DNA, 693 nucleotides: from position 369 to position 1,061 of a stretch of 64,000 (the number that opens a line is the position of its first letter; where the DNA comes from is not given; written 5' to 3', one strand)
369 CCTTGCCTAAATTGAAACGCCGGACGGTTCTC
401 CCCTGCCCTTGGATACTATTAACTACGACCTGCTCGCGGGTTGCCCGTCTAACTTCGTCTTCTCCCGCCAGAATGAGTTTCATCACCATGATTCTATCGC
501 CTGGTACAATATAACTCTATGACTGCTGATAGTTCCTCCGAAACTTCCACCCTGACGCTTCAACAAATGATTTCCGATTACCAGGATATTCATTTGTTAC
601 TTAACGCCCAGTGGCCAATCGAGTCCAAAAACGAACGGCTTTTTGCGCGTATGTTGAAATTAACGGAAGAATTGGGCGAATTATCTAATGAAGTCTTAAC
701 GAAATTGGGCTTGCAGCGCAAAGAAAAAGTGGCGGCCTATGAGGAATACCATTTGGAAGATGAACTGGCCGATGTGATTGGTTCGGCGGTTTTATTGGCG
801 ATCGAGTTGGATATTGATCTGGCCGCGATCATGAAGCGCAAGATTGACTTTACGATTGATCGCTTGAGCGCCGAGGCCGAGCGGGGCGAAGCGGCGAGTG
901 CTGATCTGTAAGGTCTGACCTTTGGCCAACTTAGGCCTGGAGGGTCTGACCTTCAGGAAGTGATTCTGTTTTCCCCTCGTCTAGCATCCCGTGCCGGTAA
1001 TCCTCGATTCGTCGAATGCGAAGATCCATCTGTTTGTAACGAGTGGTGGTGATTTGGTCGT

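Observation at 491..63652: About two dozen genes have a -10 box only 6-9 nt from the ATG, suggesting widespread leaderless mRNAs alongside a minority of SD-led genes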

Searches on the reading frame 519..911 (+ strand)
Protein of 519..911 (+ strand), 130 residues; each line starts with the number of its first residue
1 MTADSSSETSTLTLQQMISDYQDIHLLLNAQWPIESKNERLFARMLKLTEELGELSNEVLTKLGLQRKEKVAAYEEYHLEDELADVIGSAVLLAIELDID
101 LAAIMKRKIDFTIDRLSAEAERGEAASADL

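Call 5: search_protein_families(library=pfam, proteins=[window:519-911:+])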
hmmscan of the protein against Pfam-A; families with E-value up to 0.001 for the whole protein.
window:519-911:+ (130 aa): 1 family
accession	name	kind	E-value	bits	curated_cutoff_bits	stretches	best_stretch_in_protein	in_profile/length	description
PF12643.12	MazG-like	-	1.1e-05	26.1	27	1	55-123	11-77/85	MazG-like family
